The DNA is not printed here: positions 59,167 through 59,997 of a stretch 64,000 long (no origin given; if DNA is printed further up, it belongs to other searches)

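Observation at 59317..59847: Domain-minimal CusB: metal-binding motif plus membrane-proximal domain only, translationally coupled to cusA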

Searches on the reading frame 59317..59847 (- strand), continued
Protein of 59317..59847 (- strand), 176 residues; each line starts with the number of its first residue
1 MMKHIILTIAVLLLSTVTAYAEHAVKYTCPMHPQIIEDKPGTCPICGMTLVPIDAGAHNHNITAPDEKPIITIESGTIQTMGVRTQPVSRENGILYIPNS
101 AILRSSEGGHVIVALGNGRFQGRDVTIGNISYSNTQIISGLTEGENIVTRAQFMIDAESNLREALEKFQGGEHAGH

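Call 10: find_encoding_contigs(protein=P0007, flank=10000, max_places=2)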
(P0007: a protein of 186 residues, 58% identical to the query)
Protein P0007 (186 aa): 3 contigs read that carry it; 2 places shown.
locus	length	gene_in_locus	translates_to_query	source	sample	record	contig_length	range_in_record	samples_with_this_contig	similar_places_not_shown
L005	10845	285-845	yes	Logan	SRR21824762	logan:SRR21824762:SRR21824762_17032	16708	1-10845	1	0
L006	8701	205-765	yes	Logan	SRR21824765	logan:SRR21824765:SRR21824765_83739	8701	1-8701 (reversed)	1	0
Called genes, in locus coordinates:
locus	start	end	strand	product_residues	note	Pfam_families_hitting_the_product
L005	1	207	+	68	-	?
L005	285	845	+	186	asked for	PF19335:HMBD, PF25967:RND-MFP_C, PF25975:CzcB_C, PF25989:YknX_C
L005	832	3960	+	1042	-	PF00873:ACR_tran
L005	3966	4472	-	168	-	PF13412:HTH_24 (faint), PF22381:Staph_reg_Sar_Rot, PF01978:TrmB (weak), PF01047:MarR, PF03965:Penicillinase_R (weak), PF12802:MarR_2, PF13463:HTH_27, PF22166:WHD_ArnR1 (weak)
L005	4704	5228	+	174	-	PF00583:Acetyltransf_1, PF13508:Acetyltransf_7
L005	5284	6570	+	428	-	PF00202:Aminotran_3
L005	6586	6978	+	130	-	PF06339:Ectoine_synth, PF07883:Cupin_2 (weak)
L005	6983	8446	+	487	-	PF00696:AA_kinase, PF13840:ACT_7, PF22468:ACT_9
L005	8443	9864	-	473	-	PF01663:Phosphodiest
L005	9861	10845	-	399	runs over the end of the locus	-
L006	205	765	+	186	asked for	PF19335:HMBD, PF25967:RND-MFP_C, PF25975:CzcB_C, PF25989:YknX_C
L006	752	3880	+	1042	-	PF00873:ACR_tran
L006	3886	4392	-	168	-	PF13412:HTH_24 (faint), PF22381:Staph_reg_Sar_Rot, PF01978:TrmB (weak), PF01047:MarR, PF03965:Penicillinase_R (weak), PF12802:MarR_2, PF13463:HTH_27, PF22166:WHD_ArnR1 (weak)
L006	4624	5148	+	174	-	PF00583:Acetyltransf_1, PF13508:Acetyltransf_7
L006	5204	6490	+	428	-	PF00202:Aminotran_3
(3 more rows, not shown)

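Call 29: find_related_loci(query=A1, collection=genome_contigs, flank=8000)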
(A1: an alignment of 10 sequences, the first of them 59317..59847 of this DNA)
Query A1 (176 aa) in genome_contigs; peptide patterns used: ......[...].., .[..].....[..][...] (x = any residue, [..] = any of these).
600 stretches matched a pattern (row limit reached: there are more); 593 encode a relative of the query (tblastn E <= 1e-3); the best 80 are kept; 80 distinct loci.
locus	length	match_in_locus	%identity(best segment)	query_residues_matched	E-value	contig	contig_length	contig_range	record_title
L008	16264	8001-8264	56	89-176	4e-27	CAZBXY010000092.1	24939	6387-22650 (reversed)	MAG TPA_asm: uncultured Frigoriglobus sp. isolate SRP287051_co2_76 genome assembly, contig: NODE_4033_length_24939_cov_1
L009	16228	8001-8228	59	95-170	2e-24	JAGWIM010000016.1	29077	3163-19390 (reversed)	MAG: Pseudomonadota bacterium isolate REEB114 contig-150_1845, whole genome shotgun sequence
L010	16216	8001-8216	58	97-168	2e-23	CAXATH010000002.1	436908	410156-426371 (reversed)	MAG TPA_asm: uncultured Hyphomonadaceae bacterium isolate ERR2752158_binner123_Refined_51 genome assembly, contig: ERZ27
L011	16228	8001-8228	58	95-170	2e-23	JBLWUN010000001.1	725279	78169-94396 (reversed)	MAG: Maricaulaceae bacterium isolate EA10-03 A10maxbin.005RE.5K@1, whole genome shotgun sequence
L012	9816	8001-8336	40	24-161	1e-22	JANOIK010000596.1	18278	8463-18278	MAG: Planctomycetota bacterium isolate SOY_63_metabat_244 SOY_63_k141_1084723, whole genome shotgun sequence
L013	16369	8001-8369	33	21-161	3e-23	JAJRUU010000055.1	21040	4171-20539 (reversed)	MAG: bacterium isolate Dive96_bin10.231 k141_575844, whole genome shotgun sequence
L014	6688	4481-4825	36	21-161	9e-22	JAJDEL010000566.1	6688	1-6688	MAG: Planctomicrobium sp. isolate OFTM320 OFTM320_565, whole genome shotgun sequence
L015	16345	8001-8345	37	21-161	2e-21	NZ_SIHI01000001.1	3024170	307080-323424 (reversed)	Thalassoglobus neptunius strain KOR42 KOR42_contig00001, whole genome shotgun sequence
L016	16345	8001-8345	36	21-161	2e-21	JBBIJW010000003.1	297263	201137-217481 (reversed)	MAG: Planctomycetaceae bacterium isolate RVF170221_bin_171 NODE_18_length_297263_cov_10.1435, whole genome shotgun seque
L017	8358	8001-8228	54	95-170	4e-21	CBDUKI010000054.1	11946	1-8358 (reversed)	MAG TPA_asm: uncultured Henriciella sp. isolate SRR22808126_binner23_Refined_32 genome assembly, contig: ERZ25043457.311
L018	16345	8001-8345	34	21-161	7e-21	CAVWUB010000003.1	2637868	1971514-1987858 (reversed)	MAG: uncultured Planctomycetaceae bacterium isolate MFD03066.bin.1.8 genome assembly, contig: contig_4024, whole genome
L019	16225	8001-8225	52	95-169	8e-21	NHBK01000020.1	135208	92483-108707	MAG: Hyphomonadaceae bacterium TMED5 MHASMcontig_351575, whole genome shotgun sequence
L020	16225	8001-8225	53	95-169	9e-21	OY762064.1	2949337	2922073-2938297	MAG: Gammaproteobacteria bacterium isolate 5875f011-1e0e-4071-bb50-440bf5799690 genome assembly, chromosome: 1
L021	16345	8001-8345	36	21-161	2e-20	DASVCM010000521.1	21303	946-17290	MAG TPA_asm: Lacipirellula sp. isolate SMAG_U2006 k141_295937, whole genome shotgun sequence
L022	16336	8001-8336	34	24-161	4e-20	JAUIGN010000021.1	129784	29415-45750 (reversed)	MAG: bacterium isolate Co_bin.157 NODE_1423_length_129784_cov_2.178918, whole genome shotgun sequence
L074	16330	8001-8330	38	23-122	5e-16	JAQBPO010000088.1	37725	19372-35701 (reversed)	MAG: Fibrobacteres bacterium isolate RYN_349 scaffold_2352341, whole genome shotgun sequence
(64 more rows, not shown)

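Call 30: predict_structure(alignment_id=A1)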
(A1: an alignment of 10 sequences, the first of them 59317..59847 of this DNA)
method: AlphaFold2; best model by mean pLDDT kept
length: 176 residues; sequences in the alignment: 10
mean_pLDDT: 76.2   pTM: 0.44
mean pLDDT of the five models: 76.2, 72.7, 72.6, 71.3, 70.3
residues with pLDDT >= 90: 75; 70-90: 30; 50-70: 50; < 50: 21
segments of 3 or more residues with pLDDT < 50: 56-69, 171-176
pLDDT, mean of each block of 10 residues (from residue 1): 63 57 77 90 91 61 44 58 90 95 92 89 95 95 95 62 62 44
secondary structure, 60 per line:
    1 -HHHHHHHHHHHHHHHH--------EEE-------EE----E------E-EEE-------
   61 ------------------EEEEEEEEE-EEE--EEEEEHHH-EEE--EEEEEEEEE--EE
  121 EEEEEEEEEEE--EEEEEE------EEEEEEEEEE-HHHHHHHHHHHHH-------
elements in order: H2-17 E26-28 E51-53 E79-87 E89-91 E94-98 E103-105 E108-116 E119-131 E134-139 E146-155 H157-169
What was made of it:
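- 59785..59847 (-): Sec signal peptide (residues 1-21, predicted cleavage AYA|EH). The AF2 model has helix 2-17 (call 30).
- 59380..59631 (-): Membrane-proximal (MP) beta-roll domain (residues ~73-156): an N-terminal strand equivalent to CusB ~80-101 joined directly to the equivalent of CusB ~321-385. pLDDT 90-95 (call 30).
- On RND periplasmic adaptor / membrane fusion protein (TIGR01730 RND_mfp; CusB subfamily NF007303): The predicted structure has no such elements (call 30).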

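Call 32: search_protein_representatives(alignment_id=A1)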
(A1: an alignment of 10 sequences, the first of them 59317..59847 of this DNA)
Query: 10 sequences, 195 profile positions. Proteins with E-value up to 0.001 (for the whole library): 24068; up to 1e-10: 7584; up to 1e-30: 548. The best 150 are listed.
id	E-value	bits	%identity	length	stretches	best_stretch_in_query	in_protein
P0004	2.0e-89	314.8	-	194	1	1-195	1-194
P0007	9.4e-82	289.8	-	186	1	18-195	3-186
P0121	7.9e-80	283.5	-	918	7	38-77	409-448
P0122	3.5e-71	255.3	-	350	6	36-82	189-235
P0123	1.1e-67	243.9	-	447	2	95-188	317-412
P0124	2.0e-67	243.0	-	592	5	96-188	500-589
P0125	2.5e-67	242.7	-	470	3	112-191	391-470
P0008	5.0e-67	241.7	-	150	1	60-195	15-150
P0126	1.6e-65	236.8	-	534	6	37-76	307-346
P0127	2.3e-65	236.3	-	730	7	108-186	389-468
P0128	4.9e-65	235.3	-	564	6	43-83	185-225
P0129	1.6e-63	230.3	-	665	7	40-82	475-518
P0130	3.6e-63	229.1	-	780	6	42-83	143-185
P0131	9.7e-63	227.8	-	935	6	37-76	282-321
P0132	1.4e-62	227.3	-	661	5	37-111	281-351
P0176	8.9e-48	178.9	-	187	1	34-185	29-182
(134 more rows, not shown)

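Call 35: find_encoding_contigs(protein=P0176, flank=10000, max_places=3)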
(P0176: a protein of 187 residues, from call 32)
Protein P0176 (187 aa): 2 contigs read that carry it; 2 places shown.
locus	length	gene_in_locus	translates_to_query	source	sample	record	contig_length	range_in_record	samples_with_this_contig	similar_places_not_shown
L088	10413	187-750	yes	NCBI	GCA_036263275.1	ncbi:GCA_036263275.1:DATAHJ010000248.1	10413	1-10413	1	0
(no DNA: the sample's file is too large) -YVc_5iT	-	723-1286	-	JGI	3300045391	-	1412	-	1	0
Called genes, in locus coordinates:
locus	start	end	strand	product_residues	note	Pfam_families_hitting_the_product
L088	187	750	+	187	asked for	PF19335:HMBD, PF25967:RND-MFP_C (weak), PF25975:CzcB_C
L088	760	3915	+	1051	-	PF00873:ACR_tran, PF03176:MMPL (faint)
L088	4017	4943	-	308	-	PF01551:Peptidase_M23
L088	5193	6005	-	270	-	PF02811:PHP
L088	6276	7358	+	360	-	PF00483:NTP_transferase, PF12804:NTP_transf_3 (weak), PF22640:ManC_GMP_beta-helix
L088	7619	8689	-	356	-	-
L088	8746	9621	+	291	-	PF00294:PfkB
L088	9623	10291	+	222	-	PF01048:PNP_UDP_1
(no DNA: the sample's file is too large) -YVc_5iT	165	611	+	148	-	-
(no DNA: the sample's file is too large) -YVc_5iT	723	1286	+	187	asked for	PF19335:HMBD, PF25967:RND-MFP_C (weak), PF25975:CzcB_C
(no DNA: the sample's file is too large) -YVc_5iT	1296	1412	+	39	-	?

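Call 36: find_encoding_contigs(protein=P0009, flank=10000, max_places=2)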
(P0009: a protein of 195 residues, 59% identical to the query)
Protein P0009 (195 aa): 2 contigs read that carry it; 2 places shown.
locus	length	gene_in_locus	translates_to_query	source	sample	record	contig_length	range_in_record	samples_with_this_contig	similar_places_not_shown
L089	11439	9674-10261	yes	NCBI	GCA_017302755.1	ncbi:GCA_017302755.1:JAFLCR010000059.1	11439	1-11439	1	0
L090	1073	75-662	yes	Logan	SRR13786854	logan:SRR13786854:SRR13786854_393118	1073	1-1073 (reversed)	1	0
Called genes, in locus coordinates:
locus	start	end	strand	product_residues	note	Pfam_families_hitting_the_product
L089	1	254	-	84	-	PF00856:SET (weak)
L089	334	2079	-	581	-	PF00920:ILVD_EDD_N, PF24877:ILV_EDD_C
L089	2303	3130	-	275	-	PF00795:CN_hydrolase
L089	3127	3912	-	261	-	PF00353:HemolysinCabind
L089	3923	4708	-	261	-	PF03372:Exo_endo_phos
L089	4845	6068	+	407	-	PF01266:DAO (faint), PF01494:FAD_binding_3, PF07992:Pyr_redox_2 (faint)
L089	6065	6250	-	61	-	PF03966:Trm112p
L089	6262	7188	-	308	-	PF00085:Thioredoxin, PF13098:Thioredoxin_2, PF12895:ANAPC3 (faint), PF13428:TPR_14 (faint), PF13174:TPR_6 (faint), PF13432:TPR_16 (faint), PF14559:TPR_19, PF14561:TPR_20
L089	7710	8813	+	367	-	PF00589:Phage_integrase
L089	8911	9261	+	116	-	-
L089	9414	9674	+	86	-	PF19335:HMBD (weak)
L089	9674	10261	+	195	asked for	PF19335:HMBD, PF25967:RND-MFP_C, PF25989:YknX_C, PF25975:CzcB_C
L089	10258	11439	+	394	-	PF00873:ACR_tran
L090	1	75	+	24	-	?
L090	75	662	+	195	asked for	PF19335:HMBD, PF25967:RND-MFP_C, PF25989:YknX_C, PF25975:CzcB_C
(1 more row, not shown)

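Call 37: find_encoding_contigs(protein=P0005, flank=10000, max_places=2)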
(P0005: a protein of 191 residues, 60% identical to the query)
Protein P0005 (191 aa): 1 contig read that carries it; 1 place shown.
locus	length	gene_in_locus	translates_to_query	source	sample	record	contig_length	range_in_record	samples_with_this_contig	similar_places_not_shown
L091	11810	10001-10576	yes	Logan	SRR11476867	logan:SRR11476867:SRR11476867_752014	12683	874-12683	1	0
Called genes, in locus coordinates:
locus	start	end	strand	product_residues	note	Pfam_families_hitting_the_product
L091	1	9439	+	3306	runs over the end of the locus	-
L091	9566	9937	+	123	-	-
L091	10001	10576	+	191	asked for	PF19335:HMBD, PF25967:RND-MFP_C (weak), PF25975:CzcB_C (weak), PF25989:YknX_C (weak)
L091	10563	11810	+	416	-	?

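Call 44: fold_search(model_id=the predicted structure, library=pdb)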
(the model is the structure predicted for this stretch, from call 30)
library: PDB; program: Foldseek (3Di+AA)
matches with E <= 10: 630; with E <= 0.001: 3
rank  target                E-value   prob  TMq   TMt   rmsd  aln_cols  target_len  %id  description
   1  5a4g_MODEL_1_A        1.1e-05  1.00  0.33  0.32  17.5       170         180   23  NMR structure of a 180 residue construct encompassing the N-terminal metal-binding site and the membrane proxi (released 2016-05-18)
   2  3ne5_B                6.8e-05  1.00  0.33  0.18  21.2       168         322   22  Crystal structure of the CusBA heavy-metal efflux complex from Escherichia coli (released 2011-03-02)
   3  3ne5_C                2.9e-04  1.00  0.32  0.17  21.2       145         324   19  Crystal structure of the CusBA heavy-metal efflux complex from Escherichia coli (released 2011-03-02)
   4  6vej_P                1.7e-03  1.00  0.35  0.29  10.8       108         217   19  TriABC transporter from Pseudomonas aeruginosa (released 2020-09-30)
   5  9tg4_F                2.5e-03  1.00  0.31  0.16   1.5        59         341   17  Structure of the YbjP lipoprotein bound to the AcrABZ-TolC efflux pump (released 2026-04-08)
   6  3ow7_A                3.8e-03  1.00  0.32  0.19   2.7        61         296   34  Crystal structure of the membrane fusion protein CusB from Escherichia coli. (released 2010-11-17)
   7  9j3d_D                3.8e-03  1.00  0.29  0.16   2.1        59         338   32  Cryo-EM structure of TMexCD1-TOprJ1 (released 2025-08-13)
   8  3h94_A                5.6e-03  1.00  0.32  0.19   2.6        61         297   34  Crystal structure of the membrane fusion protein CusB from Escherichia coli (released 2009-08-18)
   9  9tg4_G                6.9e-03  1.00  0.30  0.16   5.6        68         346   16  Structure of the YbjP lipoprotein bound to the AcrABZ-TolC efflux pump (released 2026-04-08)
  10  9tg4_H                8.1e-03  1.00  0.31  0.16   1.4        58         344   17  Structure of the YbjP lipoprotein bound to the AcrABZ-TolC efflux pump (released 2026-04-08)
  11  3lnn_A                1.3e-02  1.00  0.32  0.17   3.3        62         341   24  Crystal structure of ZneB from Cupriavidus metallidurans (released 2010-06-30)
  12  6iok_K                1.4e-02  1.00  0.31  0.17   1.4        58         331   16  Cryo-EM structure of multidrug efflux pump MexAB-OprM (0 degree state) (released 2019-04-03)
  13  9tg4_D                1.4e-02  1.00  0.30  0.16   1.5        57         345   18  Structure of the YbjP lipoprotein bound to the AcrABZ-TolC efflux pump (released 2026-04-08)
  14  6iok_I                1.5e-02  1.00  0.32  0.17   4.0        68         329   13  Cryo-EM structure of multidrug efflux pump MexAB-OprM (0 degree state) (released 2019-04-03)
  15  5nik_D                1.8e-02  1.00  0.30  0.16   1.6        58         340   31  Structure of the MacAB-TolC ABC-type tripartite multidrug efflux pump (released 2017-05-24)
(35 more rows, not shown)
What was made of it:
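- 59692..59772 (-): HMBD (residues 26-52: YTCPMHP...CPICGM). Predicted trigonal sulphur Cu(I)/Ag(I) site M31, C46, M48. Foldseek match to the LpCopA HMBD 8OVL, 2.1 A over 33 columns (call 44).
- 59380..59631 (-): Foldseek superposes 57-61 columns on the MP domains of CusB, MexA, AcrA, MacA, BesA and ZneB at 1.3-3.3 A (call 44).
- On RND periplasmic adaptor / membrane fusion protein (TIGR01730 RND_mfp; CusB subfamily NF007303): AF2 pLDDT 90-95 and 1.3-3.3 A superposition on the MP domains of solved adaptors (calls 30, 44).
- On HMBD heavy-metal binding domain (Pfam PF19335): Structural match to 8OVL (call 44).
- MP domains of many adaptors superpose at 1.3-3.3 A (calls 30, 44). TriABC appears among the structural hits (call 44).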
